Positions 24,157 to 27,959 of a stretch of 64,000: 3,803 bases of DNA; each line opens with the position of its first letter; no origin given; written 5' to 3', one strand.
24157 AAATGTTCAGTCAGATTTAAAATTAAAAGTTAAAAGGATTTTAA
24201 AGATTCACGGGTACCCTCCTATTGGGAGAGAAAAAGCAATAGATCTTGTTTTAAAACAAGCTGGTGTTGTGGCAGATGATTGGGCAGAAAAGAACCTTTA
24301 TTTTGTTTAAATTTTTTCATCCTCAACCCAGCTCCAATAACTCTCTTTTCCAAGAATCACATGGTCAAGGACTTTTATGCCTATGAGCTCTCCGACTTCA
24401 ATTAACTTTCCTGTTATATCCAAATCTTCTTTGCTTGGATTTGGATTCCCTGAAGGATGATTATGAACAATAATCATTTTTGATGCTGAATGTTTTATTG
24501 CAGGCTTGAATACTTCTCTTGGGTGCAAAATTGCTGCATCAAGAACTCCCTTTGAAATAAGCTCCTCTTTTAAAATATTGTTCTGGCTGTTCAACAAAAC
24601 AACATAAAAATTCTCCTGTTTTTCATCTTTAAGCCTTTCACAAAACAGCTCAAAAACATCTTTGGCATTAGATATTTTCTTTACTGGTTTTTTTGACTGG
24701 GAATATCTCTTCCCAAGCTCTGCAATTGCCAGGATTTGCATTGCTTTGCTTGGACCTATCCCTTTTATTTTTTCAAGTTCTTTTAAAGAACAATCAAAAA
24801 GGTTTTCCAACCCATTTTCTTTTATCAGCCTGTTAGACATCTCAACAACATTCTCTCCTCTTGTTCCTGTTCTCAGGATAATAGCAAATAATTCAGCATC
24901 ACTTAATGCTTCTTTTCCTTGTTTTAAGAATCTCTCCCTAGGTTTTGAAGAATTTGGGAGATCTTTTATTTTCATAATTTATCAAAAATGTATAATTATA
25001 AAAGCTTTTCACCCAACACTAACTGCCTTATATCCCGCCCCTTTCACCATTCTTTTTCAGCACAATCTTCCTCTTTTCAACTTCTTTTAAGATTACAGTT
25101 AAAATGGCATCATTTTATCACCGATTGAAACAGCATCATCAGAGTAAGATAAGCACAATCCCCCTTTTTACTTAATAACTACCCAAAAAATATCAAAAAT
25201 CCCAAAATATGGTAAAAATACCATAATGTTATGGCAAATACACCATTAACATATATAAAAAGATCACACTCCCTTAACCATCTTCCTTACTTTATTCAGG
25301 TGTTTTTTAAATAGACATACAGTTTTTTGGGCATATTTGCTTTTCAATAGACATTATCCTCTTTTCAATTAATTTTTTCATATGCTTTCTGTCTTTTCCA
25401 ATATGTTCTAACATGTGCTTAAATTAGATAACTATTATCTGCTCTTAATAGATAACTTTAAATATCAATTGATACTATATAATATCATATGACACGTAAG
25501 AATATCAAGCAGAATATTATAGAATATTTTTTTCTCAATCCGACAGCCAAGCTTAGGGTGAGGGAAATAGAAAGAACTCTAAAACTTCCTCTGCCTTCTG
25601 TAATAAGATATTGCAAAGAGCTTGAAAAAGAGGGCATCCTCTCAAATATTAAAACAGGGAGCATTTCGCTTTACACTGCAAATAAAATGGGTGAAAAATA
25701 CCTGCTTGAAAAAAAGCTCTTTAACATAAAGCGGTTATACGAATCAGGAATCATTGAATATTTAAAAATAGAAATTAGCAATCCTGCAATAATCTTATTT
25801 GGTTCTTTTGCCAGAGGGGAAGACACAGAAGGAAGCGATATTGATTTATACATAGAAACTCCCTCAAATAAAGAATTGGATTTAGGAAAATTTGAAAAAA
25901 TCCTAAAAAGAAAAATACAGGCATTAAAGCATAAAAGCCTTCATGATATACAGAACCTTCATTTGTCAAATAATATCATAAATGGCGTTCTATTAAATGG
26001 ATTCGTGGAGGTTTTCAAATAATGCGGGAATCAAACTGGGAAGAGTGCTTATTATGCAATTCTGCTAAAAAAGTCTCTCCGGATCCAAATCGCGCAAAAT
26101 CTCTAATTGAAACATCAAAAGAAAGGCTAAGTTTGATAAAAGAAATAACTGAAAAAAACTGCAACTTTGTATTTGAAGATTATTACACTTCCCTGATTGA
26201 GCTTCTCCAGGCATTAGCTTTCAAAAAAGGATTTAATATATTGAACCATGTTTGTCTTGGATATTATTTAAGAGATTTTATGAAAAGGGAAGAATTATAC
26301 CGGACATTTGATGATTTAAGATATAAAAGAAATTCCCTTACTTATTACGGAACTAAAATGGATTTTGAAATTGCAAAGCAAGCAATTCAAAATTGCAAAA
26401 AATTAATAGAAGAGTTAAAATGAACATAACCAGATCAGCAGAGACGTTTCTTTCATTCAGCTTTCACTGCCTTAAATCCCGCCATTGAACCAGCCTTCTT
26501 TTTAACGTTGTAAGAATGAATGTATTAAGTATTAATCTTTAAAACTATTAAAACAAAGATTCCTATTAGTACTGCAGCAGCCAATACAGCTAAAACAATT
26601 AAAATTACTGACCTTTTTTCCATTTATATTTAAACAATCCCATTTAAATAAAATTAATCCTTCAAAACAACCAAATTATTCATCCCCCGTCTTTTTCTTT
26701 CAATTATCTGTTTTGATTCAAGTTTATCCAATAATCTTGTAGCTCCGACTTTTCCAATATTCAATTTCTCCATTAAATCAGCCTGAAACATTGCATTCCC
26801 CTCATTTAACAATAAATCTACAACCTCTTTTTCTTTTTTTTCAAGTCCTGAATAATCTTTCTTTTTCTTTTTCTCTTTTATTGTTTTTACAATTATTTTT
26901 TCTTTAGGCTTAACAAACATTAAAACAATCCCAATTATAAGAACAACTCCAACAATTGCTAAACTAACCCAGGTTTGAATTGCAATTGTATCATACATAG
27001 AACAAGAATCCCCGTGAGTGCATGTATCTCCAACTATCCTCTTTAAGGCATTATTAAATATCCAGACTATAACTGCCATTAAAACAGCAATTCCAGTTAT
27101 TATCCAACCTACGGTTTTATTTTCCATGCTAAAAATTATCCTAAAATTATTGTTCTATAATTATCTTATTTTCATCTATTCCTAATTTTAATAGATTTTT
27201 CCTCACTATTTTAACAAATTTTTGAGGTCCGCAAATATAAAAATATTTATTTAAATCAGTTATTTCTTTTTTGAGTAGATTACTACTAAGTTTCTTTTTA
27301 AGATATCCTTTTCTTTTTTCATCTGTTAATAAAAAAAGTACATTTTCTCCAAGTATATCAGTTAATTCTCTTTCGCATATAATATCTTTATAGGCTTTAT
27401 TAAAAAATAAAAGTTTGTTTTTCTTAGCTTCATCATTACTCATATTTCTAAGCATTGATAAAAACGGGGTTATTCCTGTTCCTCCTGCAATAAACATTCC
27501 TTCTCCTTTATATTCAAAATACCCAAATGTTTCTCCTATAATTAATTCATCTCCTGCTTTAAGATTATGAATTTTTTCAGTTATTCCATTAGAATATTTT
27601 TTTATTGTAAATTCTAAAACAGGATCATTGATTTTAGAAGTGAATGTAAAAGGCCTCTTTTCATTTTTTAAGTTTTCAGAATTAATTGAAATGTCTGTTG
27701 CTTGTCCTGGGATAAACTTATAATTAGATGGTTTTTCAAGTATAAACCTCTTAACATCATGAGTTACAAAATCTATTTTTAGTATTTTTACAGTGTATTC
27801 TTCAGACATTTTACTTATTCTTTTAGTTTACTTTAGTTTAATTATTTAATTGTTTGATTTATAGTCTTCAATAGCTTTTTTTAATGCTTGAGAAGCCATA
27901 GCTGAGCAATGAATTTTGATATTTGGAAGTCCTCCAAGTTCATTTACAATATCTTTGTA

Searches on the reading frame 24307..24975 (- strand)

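Call 52: search_protein_families(library=ncbifam, proteins=[window:24307-24975:-], max_evalue=1e-8)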
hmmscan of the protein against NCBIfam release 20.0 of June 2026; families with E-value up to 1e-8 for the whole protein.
window:24307-24975:- (222 aa): 2 families
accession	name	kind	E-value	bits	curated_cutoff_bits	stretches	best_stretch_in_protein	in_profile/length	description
NF000642.1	PRK00024.1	equivalog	4.9e-75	251.8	180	1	13-220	1-210/212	RadC family protein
TIGR00608.1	radc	subfamily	7.8e-68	228.5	133.85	1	11-218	1-214/218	RadC family protein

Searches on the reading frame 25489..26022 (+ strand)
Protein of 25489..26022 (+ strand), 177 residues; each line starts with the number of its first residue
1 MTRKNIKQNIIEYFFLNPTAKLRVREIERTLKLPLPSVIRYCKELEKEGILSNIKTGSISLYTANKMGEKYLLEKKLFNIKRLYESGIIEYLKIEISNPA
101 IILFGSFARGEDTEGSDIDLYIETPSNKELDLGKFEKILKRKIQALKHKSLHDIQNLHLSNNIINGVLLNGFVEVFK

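Call 81: search_protein_families(library=pfam, proteins=[window:25489-26022:+], max_evalue=0.01)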
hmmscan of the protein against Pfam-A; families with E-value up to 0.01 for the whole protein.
window:25489-26022:+ (177 aa): 5 families
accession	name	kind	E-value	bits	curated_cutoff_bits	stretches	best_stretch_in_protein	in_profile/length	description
PF01909.29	NTP_transf_2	-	3.4e-10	40.6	21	1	90-141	6-63/93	Nucleotidyltransferase domain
PF18765.7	Polbeta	-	1.7e-08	35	26.9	1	88-161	3-72/93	Polymerase beta, Nucleotidyltransferase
PF22600.2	MTPAP-like_central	-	3.4e-05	24.4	27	1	70-151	11-90/139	Poly(A) RNA polymerase, mitochondrial-like, central palm domain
PF13412.12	HTH_24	-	0.00057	19.8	21.9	0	22-51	18-47/48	Winged helix-turn-helix DNA-binding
PF09339.16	HTH_IclR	-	0.003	17.7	22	1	21-51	18-48/52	IclR helix-turn-helix domain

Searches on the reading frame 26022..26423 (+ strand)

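Call 93: search_protein_families(library=pfam, proteins=[window:26022-26423:+], max_evalue=10)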
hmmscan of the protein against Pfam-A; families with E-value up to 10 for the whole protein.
window:26022-26423:+ (133 aa): 2 families
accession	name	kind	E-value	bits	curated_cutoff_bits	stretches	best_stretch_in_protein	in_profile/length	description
PF03196.18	DUF261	-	0.15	12.6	26.1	1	36-124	8-99/137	Protein of unknown function, DUF261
PF08965.17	Aca2_YdiL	-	0.34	11.5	23.8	1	87-120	57-92/118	Aca2/YdiL-like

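Call 108: search_protein_families(library=padloc, proteins=[window:26022-26423:+], max_evalue=0.1)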
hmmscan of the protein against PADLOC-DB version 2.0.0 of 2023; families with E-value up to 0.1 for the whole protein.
window:26022-26423:+ (133 aa): 3 families
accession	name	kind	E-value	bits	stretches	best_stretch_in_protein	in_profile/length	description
PDLC04375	PDC-M05B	-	5.2e-07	28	1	16-130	24-143/151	-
PDLC04379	PDC-M05B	-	0.0014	16.6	1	91-132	92-133/147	-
PDLC02251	AbiEi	-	0.0061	14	1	32-121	115-207/230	AbiEi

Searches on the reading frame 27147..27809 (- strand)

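Call 52: search_protein_families(library=ncbifam, proteins=[window:27147-27809:-], max_evalue=1e-8)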
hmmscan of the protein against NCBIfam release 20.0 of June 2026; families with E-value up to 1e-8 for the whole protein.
window:27147-27809:- (220 aa): 13 families
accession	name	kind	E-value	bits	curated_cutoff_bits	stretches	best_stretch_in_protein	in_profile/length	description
NF040810.1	BenC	equivalog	2.5e-22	79.5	430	1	5-219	105-328/333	benzoate 1,2-dioxygenase electron transfer component BenC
NF007964.0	PRK10684.1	equivalog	7.4e-19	67.9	383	1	7-220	12-236/333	NADH oxidoreductase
NF045803.1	MethMoxFADbindMmoC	equivalog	1.8e-18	66.4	500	1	3-219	105-338/343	aromatic/alkene monooxygenase hydroxylase FAD-binding subunit MmoC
NF009805.0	PRK13289.1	equivalog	6.2e-18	64.9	432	1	30-219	183-390/399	NO-inducible flavohemoprotein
NF000796.0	PRK00054.1-1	equivalog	9.1e-16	57.9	224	1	6-206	5-189/254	dihydroorotate dehydrogenase electron transfer subunit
NF058606.1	GlBtMonoRdsGbcB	equivalog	2.1e-14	53.2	500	1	6-214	15-240/362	glycine betaine monooxygenase reductase subunit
NF006220.0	PRK08345.1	subfamily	6.5e-14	51.9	395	1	5-217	11-247/294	cytochrome-c3 hydrogenase subunit gamma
NF008822.0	PRK11872.1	equivalog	1.8e-13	50.2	402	1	28-219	133-333/341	anthranilate 1,2-dioxygenase electron transfer component AntC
TIGR02160.1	PA_CoA_Oxy5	hypoth_equivalog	3.4e-13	49.1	420.8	1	28-219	29-239/352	1,2-phenylacetyl-CoA epoxidase subunit PaaE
TIGR02911.1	sulfite_red_B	equivalog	3.1e-11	42.9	288.6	1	30-220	29-223/261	anaerobic sulfite reductase subunit AsrB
TIGR01941.1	nqrF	equivalog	9.7e-10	37.9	295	1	55-219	222-401/405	NADH:ubiquinone reductase (Na(+)-transporting) subunit F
NF052252.1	flav_redu_LuxG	exception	5.2e-09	35.6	340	0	7-208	3-215/232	flavin mononucleotide reductase LuxG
NF005963.0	PRK08051.1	equivalog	5.9e-09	35.6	230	1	6-211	5-220/233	NAD(P)H-flavin reductase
